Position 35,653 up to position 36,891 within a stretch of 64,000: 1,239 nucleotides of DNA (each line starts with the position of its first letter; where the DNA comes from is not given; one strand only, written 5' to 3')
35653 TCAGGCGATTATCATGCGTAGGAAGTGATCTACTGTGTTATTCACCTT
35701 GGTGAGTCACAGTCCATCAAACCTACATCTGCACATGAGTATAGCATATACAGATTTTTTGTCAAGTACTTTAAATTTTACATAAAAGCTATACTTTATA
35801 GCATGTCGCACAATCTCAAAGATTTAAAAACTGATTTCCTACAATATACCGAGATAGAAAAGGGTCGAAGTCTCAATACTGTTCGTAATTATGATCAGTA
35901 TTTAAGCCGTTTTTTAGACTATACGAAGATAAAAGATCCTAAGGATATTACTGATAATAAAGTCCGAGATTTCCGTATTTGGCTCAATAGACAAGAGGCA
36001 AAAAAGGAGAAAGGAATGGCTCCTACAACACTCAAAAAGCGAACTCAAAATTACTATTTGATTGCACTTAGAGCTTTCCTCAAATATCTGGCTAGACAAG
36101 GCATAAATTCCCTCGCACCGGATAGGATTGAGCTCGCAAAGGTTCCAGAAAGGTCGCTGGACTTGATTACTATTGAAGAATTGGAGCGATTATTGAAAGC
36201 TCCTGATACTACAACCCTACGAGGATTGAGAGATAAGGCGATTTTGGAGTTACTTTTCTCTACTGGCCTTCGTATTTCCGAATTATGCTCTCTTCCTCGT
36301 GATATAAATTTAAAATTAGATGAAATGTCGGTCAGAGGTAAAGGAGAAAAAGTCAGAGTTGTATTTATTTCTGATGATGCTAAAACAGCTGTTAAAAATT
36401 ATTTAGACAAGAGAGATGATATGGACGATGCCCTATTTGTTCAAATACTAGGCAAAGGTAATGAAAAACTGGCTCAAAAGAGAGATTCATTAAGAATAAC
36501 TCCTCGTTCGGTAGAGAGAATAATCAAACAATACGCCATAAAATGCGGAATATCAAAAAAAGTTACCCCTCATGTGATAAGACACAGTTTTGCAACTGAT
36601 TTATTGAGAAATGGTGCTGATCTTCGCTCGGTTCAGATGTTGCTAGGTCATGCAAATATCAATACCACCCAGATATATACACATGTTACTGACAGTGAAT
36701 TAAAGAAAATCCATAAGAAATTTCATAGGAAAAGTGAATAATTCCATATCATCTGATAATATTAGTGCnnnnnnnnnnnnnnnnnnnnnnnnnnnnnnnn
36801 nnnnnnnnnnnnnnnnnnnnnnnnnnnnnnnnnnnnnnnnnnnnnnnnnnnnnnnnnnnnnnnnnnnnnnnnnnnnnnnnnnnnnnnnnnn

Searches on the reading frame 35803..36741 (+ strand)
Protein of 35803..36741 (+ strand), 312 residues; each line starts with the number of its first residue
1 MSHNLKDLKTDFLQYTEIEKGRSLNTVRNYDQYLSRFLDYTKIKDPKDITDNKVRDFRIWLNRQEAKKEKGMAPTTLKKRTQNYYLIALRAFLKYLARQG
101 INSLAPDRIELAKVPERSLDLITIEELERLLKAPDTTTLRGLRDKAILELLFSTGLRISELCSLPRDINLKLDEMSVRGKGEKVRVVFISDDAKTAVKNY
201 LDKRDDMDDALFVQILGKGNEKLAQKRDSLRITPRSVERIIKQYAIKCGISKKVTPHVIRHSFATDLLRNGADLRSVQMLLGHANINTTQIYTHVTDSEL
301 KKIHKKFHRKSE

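Call 16: search_protein_families(library=pfam, proteins=[window:35803-36741:+])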
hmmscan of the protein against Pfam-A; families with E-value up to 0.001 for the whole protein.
window:35803-36741:+ (312 aa): 4 families
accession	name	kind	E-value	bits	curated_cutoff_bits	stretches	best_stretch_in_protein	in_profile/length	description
PF00589.27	Phage_integrase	-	9.9e-44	149.6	27.1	1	122-298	3-171/172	Phage integrase family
PF02899.23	Phage_int_SAM_1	-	8.6e-14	52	22.3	1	11-100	3-83/83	Phage integrase, N-terminal SAM-like domain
PF13495.12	Phage_int_SAM_4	-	1.4e-07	32.3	27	0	17-64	10-56/85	Phage integrase, N-terminal SAM-like domain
PF13102.12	Phage_int_SAM_5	-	8.3e-07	29.7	22.3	1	18-104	13-90/98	Phage integrase SAM-like domain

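Call 17: find_homologous_proteins(query=window:35803-36741:+, max_evalue=1e-30)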
Query window:35803-36741:+ (312 aa): 8000 proteins with E <= 1e-30 among 8000 candidates; the best 120 are listed.
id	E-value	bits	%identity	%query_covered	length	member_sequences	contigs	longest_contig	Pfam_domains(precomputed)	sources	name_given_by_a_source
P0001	8.4e-199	677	100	100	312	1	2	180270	PF13495.13,PF13102.13,PF00589.28,PF02899.24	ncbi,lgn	-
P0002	1.9e-197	672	99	100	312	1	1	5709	PF13495.13,PF13102.13,PF00589.28,PF02899.24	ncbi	-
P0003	3.9e-192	655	95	100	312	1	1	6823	PF13495.13,PF13102.13,PF00589.28,PF02899.24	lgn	-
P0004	2.2e-191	652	95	100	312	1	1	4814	PF13495.13,PF13102.13,PF00589.28,PF02899.24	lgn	-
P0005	3.3e-190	649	95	100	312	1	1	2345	PF13495.13,PF13102.13,PF00589.28,PF02899.24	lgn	-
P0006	1.2e-188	643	94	100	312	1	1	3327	PF13495.13,PF13102.13,PF00589.28,PF02899.24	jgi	jgi:site-specific recombinase XerD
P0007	1.1e-182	624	92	100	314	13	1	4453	PF13495.13,PF13102.13,PF00589.28,PF02899.24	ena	-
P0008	1.1e-182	624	92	100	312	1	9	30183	PF13495.13,PF13102.13,PF00589.28,PF02899.24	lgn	-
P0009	5.3e-180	615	90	100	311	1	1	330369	PF13495.13,PF13102.13,PF00589.28,PF02899.24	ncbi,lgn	-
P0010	1.2e-179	614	90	100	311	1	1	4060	PF13495.13,PF13102.13,PF00589.28,PF02899.24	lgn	-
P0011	1.9e-179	613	90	100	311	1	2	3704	PF13495.13,PF13102.13,PF00589.28,PF02899.24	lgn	-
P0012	2.3e-179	613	89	100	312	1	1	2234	PF13495.13,PF13102.13,PF00589.28,PF02899.24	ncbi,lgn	-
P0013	9.0e-179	611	90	99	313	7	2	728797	PF13495.13,PF13102.13,PF00589.28,PF02899.24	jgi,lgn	jgi:site-specific recombinase XerD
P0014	1.9e-178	610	89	100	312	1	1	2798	PF13495.13,PF13102.13,PF00589.28,PF02899.24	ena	-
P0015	3.7e-178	609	89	100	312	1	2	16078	PF13495.13,PF13102.13,PF00589.28,PF02899.24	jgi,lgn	jgi:site-specific recombinase XerD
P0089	7.7e-168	575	84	100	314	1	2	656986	PF13495.13,PF13102.13,PF00589.28,PF02899.24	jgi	jgi:site-specific recombinase XerD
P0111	1.5e-159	548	80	100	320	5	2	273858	PF13495.13,PF13102.13,PF00589.28,PF02899.24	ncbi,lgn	-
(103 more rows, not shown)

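Call 18: find_encoding_contigs(protein=P0009, flank=4000, max_places=2)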
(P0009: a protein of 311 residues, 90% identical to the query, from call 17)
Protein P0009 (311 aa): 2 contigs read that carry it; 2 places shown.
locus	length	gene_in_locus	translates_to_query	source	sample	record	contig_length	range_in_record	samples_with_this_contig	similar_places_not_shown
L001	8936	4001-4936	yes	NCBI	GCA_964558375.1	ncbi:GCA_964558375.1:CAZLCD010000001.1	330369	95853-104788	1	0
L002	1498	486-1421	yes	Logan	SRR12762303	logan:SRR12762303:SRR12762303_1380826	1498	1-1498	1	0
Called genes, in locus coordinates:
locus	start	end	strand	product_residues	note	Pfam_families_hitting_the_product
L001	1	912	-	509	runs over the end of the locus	PF05362:Lon_C, PF13541:ChlI, PF01078:Mg_chelatase, PF05496:RuvB_N (faint), PF07728:AAA_5 (weak), PF00493:MCM, PF13335:Mg_chelatase_C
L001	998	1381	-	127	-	PF01258:zf-dskA_traR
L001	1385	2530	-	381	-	-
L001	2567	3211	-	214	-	PF01936:NYN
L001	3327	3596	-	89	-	PF00312:Ribosomal_S15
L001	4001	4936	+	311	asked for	PF02899:Phage_int_SAM_1, PF13102:Phage_int_SAM_5, PF13495:Phage_int_SAM_4 (faint), PF00589:Phage_integrase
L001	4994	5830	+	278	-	PF03372:Exo_endo_phos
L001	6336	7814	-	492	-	PF01743:PolyA_pol, PF12627:PolyA_pol_RNAbd, PF01966:HD, PF13735:tRNA_NucTran2_2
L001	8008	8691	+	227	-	-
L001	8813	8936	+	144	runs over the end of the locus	PF02021:UPF0102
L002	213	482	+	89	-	-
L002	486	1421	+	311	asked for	PF02899:Phage_int_SAM_1, PF13102:Phage_int_SAM_5, PF13495:Phage_int_SAM_4 (faint), PF00589:Phage_integrase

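Call 19: find_encoding_contigs(protein=P0089, flank=4000, max_places=2)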
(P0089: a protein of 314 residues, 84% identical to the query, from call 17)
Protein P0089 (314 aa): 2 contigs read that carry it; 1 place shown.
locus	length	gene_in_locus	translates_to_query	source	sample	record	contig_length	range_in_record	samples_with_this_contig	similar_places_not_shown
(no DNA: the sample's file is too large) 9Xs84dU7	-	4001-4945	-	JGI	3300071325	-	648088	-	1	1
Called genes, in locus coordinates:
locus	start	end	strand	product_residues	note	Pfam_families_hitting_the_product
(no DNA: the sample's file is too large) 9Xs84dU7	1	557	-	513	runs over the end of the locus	PF05362:Lon_C, PF13541:ChlI, PF01078:Mg_chelatase, PF07728:AAA_5, PF00493:MCM (weak), PF13335:Mg_chelatase_C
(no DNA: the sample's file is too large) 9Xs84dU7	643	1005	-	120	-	PF01258:zf-dskA_traR (weak)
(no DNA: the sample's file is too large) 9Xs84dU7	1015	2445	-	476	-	-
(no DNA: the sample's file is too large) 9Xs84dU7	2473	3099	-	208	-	PF01936:NYN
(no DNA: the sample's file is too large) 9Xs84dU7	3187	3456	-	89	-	PF00312:Ribosomal_S15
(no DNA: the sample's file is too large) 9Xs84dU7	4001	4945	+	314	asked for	PF02899:Phage_int_SAM_1, PF13102:Phage_int_SAM_5 (weak), PF13495:Phage_int_SAM_4 (faint), PF00589:Phage_integrase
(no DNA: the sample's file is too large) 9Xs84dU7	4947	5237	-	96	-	-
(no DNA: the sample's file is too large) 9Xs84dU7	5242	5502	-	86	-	-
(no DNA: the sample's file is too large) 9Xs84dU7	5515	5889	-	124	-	-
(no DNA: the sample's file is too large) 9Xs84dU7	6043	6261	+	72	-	PF01381:HTH_3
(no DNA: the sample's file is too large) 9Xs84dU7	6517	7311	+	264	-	PF03372:Exo_endo_phos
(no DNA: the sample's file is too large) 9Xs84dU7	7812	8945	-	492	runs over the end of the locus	PF01743:PolyA_pol, PF12627:PolyA_pol_RNAbd, PF01966:HD, PF13735:tRNA_NucTran2_2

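Call 20: find_encoding_contigs(protein=P0111, flank=4000, max_places=2)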
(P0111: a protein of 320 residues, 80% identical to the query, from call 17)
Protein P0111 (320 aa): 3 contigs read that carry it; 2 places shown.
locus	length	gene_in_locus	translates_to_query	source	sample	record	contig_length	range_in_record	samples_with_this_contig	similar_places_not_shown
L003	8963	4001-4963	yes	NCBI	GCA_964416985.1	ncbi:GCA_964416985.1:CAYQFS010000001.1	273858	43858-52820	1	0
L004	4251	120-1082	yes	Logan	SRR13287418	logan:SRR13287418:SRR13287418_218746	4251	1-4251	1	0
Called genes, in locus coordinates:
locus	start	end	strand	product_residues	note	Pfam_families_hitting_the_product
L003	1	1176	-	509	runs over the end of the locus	PF13541:ChlI, PF01078:Mg_chelatase, PF07728:AAA_5 (faint), PF00493:MCM (weak), PF13335:Mg_chelatase_C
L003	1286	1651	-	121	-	PF01258:zf-dskA_traR (weak)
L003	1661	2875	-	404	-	-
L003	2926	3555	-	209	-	PF01936:NYN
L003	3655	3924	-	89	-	PF00312:Ribosomal_S15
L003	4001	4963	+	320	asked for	PF02899:Phage_int_SAM_1, PF13102:Phage_int_SAM_5 (weak), PF13495:Phage_int_SAM_4 (faint), PF00589:Phage_integrase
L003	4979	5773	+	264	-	PF03372:Exo_endo_phos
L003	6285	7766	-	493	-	PF01743:PolyA_pol, PF12627:PolyA_pol_RNAbd, PF01966:HD, PF13735:tRNA_NucTran2_2 (weak)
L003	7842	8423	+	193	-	PF13384:HTH_23 (weak)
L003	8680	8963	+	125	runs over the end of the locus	PF08378:NERD (weak), PF02021:UPF0102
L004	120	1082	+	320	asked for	PF02899:Phage_int_SAM_1, PF13102:Phage_int_SAM_5 (weak), PF13495:Phage_int_SAM_4 (faint), PF00589:Phage_integrase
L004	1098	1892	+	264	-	PF03372:Exo_endo_phos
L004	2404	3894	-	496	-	PF01743:PolyA_pol, PF12627:PolyA_pol_RNAbd, PF01966:HD, PF13735:tRNA_NucTran2_2 (weak)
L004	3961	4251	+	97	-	?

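Call 22: find_related_loci(query=window:35803-36741:+, collection=genome_contigs, flank=4000)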
Query window:35803-36741:+ (312 aa) in genome_contigs; peptide patterns used: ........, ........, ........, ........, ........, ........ (x = any residue, [..] = any of these).
495 stretches matched a pattern; 350 encode a relative of the query (tblastn E <= 1e-3); the best 80 are kept; 80 distinct loci.
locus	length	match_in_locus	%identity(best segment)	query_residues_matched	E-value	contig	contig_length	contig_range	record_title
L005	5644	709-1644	97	1-312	0e+0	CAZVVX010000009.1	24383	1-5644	MAG TPA_asm: uncultured Candidatus Saccharibacteria bacterium isolate SRP133034_co1_24 genome assembly, contig: NODE_195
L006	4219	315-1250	96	1-312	0e+0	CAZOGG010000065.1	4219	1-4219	MAG TPA_asm: uncultured Candidatus Saccharibacteria bacterium isolate SRP286056_co3_452 genome assembly, contig: NODE_32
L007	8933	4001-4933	90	1-311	0e+0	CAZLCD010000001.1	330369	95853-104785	MAG TPA_asm: uncultured Candidatus Saccharibacteria bacterium isolate SRP286056_co1_436 genome assembly, contig: NODE_8_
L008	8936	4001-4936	89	1-312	0e+0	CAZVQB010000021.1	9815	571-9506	MAG TPA_asm: uncultured Candidatus Saccharibacteria bacterium isolate SRP135725_co1_407 genome assembly, contig: NODE_98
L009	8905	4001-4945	89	1-312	0e+0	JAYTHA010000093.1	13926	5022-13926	MAG: Candidatus Taylorbacteria bacterium isolate GFS_2430 GFS_2430_92, whole genome shotgun sequence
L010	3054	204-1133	88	1-311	0e+0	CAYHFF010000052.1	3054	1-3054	MAG TPA_asm: uncultured Candidatus Saccharibacteria bacterium isolate ERP119705_co13_209 genome assembly, contig: NODE_4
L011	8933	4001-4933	87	1-312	0e+0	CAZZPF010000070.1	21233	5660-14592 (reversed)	MAG TPA_asm: uncultured Candidatus Saccharibacteria bacterium isolate binchicken_co203_538 genome assembly, contig: k141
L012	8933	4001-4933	87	1-312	0e+0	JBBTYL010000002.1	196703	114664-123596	MAG: Patescibacteria group bacterium isolate H41-bin140_1 H41_bin140_1_000000000002, whole genome shotgun sequence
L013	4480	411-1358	85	1-312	0e+0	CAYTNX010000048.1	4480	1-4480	MAG TPA_asm: uncultured Candidatus Saccharibacteria bacterium isolate SRP278252_co2_57 genome assembly, contig: NODE_424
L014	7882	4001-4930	86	1-311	0e+0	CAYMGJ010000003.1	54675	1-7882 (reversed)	MAG TPA_asm: uncultured Candidatus Saccharibacteria bacterium isolate SRP219642_co3_496 genome assembly, contig: NODE_48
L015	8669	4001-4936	86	1-312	0e+0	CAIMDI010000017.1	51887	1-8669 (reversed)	Candidatus Taylorbacteria bacterium isolate KTt_bin-0984 genome assembly, contig: bin-0984:17/36, whole genome shotgun s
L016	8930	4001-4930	86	1-312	0e+0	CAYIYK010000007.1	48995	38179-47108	MAG TPA_asm: uncultured Candidatus Saccharibacteria bacterium isolate ERP123247_co1_234 genome assembly, contig: NODE_36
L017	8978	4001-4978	83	1-312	0e+0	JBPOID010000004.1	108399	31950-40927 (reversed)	MAG: Candidatus Tayloriibacteriota bacterium isolate MAG_71 c_000000444516, whole genome shotgun sequence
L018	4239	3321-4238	88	1-307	0e+0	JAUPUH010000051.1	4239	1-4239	MAG: Patescibacteria group bacterium isolate erpe_2018_sw_15hr_WHONDRS-SW48-000090_B_bin.52 scaffold_433567, whole genom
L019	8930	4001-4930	87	1-312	0e+0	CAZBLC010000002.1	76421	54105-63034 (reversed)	MAG TPA_asm: uncultured Candidatus Saccharibacteria bacterium isolate SRP286056_co2_106 genome assembly, contig: NODE_32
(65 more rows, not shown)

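Call 28: find_encoding_contigs(protein=P0002, flank=1500, max_places=3)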
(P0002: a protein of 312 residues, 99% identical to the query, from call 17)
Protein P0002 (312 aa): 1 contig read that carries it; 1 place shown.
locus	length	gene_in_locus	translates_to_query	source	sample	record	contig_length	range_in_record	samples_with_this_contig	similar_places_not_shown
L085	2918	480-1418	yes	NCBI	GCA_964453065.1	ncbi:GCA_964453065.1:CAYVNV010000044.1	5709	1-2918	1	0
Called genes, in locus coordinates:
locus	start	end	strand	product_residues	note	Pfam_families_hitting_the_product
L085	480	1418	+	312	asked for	PF02899:Phage_int_SAM_1, PF13102:Phage_int_SAM_5 (weak), PF13495:Phage_int_SAM_4 (faint), PF00589:Phage_integrase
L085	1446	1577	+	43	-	-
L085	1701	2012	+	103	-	-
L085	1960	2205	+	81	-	-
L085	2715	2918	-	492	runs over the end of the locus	PF01743:PolyA_pol, PF12627:PolyA_pol_RNAbd, PF01966:HD, PF13735:tRNA_NucTran2_2 (weak)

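Call 29: find_encoding_contigs(protein=P0003, flank=1500, max_places=3)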
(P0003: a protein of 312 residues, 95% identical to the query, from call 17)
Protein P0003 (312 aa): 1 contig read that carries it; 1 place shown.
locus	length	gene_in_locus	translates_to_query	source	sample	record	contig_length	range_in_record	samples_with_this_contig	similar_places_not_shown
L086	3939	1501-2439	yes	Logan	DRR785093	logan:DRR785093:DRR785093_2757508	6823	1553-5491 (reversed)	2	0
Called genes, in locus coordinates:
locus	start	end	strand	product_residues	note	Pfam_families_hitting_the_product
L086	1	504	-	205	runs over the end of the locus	PF01936:NYN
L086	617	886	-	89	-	PF00312:Ribosomal_S15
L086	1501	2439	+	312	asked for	PF02899:Phage_int_SAM_1, PF13102:Phage_int_SAM_5, PF13495:Phage_int_SAM_4 (faint), PF00589:Phage_integrase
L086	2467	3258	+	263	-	PF03372:Exo_endo_phos, PF14529:Exo_endo_phos_2 (weak)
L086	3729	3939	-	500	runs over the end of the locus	PF01743:PolyA_pol, PF12627:PolyA_pol_RNAbd, PF01966:HD, PF13735:tRNA_NucTran2_2 (weak)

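Call 30: find_encoding_contigs(protein=P0004, flank=1500, max_places=3)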
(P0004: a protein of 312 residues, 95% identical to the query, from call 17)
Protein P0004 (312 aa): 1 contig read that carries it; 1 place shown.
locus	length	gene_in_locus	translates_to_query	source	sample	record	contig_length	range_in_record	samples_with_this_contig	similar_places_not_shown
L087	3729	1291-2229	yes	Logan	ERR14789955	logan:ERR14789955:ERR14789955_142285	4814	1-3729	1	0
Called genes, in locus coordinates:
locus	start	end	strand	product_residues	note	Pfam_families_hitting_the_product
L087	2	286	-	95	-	?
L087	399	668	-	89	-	PF00312:Ribosomal_S15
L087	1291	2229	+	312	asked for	PF02899:Phage_int_SAM_1, PF13102:Phage_int_SAM_5, PF13495:Phage_int_SAM_4 (faint), PF00589:Phage_integrase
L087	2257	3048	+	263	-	PF03372:Exo_endo_phos, PF14529:Exo_endo_phos_2 (weak)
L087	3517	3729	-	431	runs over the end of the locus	?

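Call 31: find_encoding_contigs(protein=P0008, flank=1500, max_places=10)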
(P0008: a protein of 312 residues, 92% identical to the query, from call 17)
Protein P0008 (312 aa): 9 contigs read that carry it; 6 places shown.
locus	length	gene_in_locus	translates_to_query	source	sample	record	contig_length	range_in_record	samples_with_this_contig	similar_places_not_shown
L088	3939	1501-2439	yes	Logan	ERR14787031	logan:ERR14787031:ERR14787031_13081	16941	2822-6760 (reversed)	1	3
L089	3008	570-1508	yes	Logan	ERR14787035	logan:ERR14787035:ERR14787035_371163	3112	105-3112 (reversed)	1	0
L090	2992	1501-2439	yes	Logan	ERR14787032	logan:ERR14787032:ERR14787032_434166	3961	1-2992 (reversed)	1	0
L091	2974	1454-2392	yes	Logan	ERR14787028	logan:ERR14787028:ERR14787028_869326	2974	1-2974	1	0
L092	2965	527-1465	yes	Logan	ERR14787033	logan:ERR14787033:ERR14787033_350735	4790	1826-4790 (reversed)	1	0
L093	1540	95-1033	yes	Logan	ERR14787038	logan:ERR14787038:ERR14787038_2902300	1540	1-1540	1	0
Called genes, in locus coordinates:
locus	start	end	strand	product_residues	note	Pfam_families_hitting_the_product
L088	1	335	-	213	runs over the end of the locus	PF01936:NYN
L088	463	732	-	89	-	PF00312:Ribosomal_S15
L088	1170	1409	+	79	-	-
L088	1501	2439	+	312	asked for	PF02899:Phage_int_SAM_1, PF13102:Phage_int_SAM_5, PF13495:Phage_int_SAM_4 (faint), PF00589:Phage_integrase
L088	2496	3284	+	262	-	PF03372:Exo_endo_phos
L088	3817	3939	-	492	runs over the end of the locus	PF01743:PolyA_pol, PF13735:tRNA_NucTran2_2 (faint), PF12627:PolyA_pol_RNAbd, PF01966:HD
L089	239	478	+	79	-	-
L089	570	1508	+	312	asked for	PF02899:Phage_int_SAM_1, PF13102:Phage_int_SAM_5, PF13495:Phage_int_SAM_4 (faint), PF00589:Phage_integrase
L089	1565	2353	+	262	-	PF03372:Exo_endo_phos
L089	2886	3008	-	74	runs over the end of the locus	?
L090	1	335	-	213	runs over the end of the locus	PF01936:NYN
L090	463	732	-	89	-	PF00312:Ribosomal_S15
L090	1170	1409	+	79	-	-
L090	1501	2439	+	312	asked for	PF02899:Phage_int_SAM_1, PF13102:Phage_int_SAM_5, PF13495:Phage_int_SAM_4 (faint), PF00589:Phage_integrase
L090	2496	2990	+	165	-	?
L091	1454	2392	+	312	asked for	PF02899:Phage_int_SAM_1, PF13102:Phage_int_SAM_5, PF13495:Phage_int_SAM_4 (faint), PF00589:Phage_integrase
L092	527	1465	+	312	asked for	PF02899:Phage_int_SAM_1, PF13102:Phage_int_SAM_5, PF13495:Phage_int_SAM_4 (faint), PF00589:Phage_integrase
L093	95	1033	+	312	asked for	PF02899:Phage_int_SAM_1, PF13102:Phage_int_SAM_5, PF13495:Phage_int_SAM_4 (faint), PF00589:Phage_integrase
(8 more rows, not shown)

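Call 35: find_related_loci(query=window:35803-36741:+, collection=metagenome_contigs, flank=3000)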
Query window:35803-36741:+ (312 aa) in metagenome_contigs; peptide patterns used: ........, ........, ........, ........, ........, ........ (x = any residue, [..] = any of these).
600 stretches matched a pattern (row limit reached: there are more); 399 encode a relative of the query (tblastn E <= 1e-3); the best 80 are kept; 80 distinct loci.
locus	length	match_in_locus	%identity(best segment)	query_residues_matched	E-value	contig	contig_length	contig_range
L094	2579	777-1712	89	1-312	0e+0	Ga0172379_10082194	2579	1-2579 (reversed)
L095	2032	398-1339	89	1-312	0e+0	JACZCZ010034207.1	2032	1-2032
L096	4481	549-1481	88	1-312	0e+0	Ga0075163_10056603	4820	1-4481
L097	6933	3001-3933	88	1-312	0e+0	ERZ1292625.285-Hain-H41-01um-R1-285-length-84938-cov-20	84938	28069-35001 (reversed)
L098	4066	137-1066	87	1-311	0e+0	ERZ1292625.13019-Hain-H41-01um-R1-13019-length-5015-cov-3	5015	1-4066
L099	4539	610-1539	87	1-311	0e+0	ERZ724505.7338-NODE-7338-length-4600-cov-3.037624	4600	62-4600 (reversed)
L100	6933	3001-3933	87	1-312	0e+0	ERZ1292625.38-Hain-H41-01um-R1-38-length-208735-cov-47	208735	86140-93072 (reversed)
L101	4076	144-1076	87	1-312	0e+0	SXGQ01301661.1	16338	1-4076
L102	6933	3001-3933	87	1-312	0e+0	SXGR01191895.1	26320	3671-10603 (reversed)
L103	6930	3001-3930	86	1-311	0e+0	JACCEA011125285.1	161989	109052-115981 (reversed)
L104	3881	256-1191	85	1-311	0e+0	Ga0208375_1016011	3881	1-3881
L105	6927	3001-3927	85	1-311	3e-179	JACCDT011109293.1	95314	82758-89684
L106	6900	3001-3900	81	1-311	8e-167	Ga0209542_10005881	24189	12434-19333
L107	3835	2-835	89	34-312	6e-168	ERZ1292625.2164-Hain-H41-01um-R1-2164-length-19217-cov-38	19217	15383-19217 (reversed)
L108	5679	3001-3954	76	1-311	6e-165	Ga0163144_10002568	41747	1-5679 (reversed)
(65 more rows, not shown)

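Call 42: find_encoding_contigs(protein=P0005, flank=1500, max_places=3)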
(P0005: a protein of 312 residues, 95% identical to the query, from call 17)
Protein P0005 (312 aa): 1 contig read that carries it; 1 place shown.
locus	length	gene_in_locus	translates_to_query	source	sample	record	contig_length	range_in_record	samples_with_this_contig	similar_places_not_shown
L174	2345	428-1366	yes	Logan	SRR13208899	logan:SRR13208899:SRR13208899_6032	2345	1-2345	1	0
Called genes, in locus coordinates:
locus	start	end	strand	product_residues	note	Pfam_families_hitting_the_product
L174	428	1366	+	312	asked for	PF02899:Phage_int_SAM_1, PF13102:Phage_int_SAM_5, PF13495:Phage_int_SAM_4 (faint), PF00589:Phage_integrase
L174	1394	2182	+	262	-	PF03372:Exo_endo_phos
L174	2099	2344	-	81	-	?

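Call 43: find_encoding_contigs(protein=P0006, flank=1500, max_places=3)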
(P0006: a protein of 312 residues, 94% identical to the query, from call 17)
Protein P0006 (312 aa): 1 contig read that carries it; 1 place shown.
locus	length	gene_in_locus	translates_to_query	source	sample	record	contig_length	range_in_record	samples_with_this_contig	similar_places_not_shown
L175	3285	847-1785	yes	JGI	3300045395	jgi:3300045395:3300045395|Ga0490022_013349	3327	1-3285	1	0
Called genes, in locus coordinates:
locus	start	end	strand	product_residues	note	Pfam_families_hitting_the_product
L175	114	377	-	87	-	PF00312:Ribosomal_S15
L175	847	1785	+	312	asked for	PF02899:Phage_int_SAM_1, PF13102:Phage_int_SAM_5, PF13495:Phage_int_SAM_4 (faint), PF00589:Phage_integrase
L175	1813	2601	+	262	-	PF03372:Exo_endo_phos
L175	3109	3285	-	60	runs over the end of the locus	-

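Call 44: find_encoding_contigs(protein=P0007, flank=1500, max_places=3)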
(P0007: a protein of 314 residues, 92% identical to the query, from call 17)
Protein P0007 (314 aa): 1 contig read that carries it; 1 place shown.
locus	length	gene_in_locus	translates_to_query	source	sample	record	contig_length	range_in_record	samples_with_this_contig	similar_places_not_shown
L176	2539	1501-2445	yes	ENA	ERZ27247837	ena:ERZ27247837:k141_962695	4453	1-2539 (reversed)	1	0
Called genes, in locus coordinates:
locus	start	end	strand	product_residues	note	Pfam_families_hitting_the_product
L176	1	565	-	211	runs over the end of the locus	PF01936:NYN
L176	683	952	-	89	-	PF00312:Ribosomal_S15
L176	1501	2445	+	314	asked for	PF02899:Phage_int_SAM_1, PF13102:Phage_int_SAM_5 (weak), PF13495:Phage_int_SAM_4 (faint), PF00589:Phage_integrase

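Call 52: search_protein_families(library=ncbifam, proteins=[window:35803-36741:+], max_evalue=0.00001)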
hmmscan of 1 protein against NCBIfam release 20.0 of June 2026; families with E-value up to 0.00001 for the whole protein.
window:35803-36741:+ (312 aa): 12 families
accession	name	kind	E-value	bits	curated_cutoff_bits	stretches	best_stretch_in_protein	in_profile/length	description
TIGR02225.1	recomb_XerD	equivalog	1e-76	258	329.6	1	11-309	2-288/290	site-specific tyrosine recombinase XerD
TIGR02224.1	recomb_XerC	equivalog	4.3e-73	246.3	335.15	1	11-311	2-293/295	tyrosine recombinase XerC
NF040815.2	recomb_XerA_Arch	equivalog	1.1e-72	244.8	220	1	11-303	2-262/263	site-specific tyrosine recombinase/integron integrase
NF001399.0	PRK00283.1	subfamily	1.1e-71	241.5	279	1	9-310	9-298/300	tyrosine recombinase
NF002331.0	PRK01287.1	subfamily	1.8e-49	168.7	371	1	4-308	25-325/365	site-specific tyrosine recombinase XerC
TIGR02249.1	integrase_gron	subfamily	4.9e-37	127.9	265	2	231-304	236-309/315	integron integrase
NF003462.0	PRK05084.1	equivalog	9.9e-33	113.3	267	1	143-307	196-356/360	tyrosine recombinase XerS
NF011946.0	PRK15417.1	equivalog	3.3e-21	75.8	435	1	236-297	256-317/337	integron integrase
NF007370.0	PRK09870.1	subfamily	1.2e-14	54.4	221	1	119-305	10-189/200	tyrosine-type DNA invertase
NF007371.0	PRK09871.1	subfamily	2.5e-14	53.3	222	1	123-296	8-175/198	tyrosine-type DNA invertase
NF040693.1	recomb_GmtY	equivalog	4.3e-09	36.1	340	0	241-302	378-439/441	gamma-mobile-trio recombinase GmtY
NF041502.1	integrase_1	equivalog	1.3e-06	27.5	350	0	221-306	286-371/484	site-specific integrase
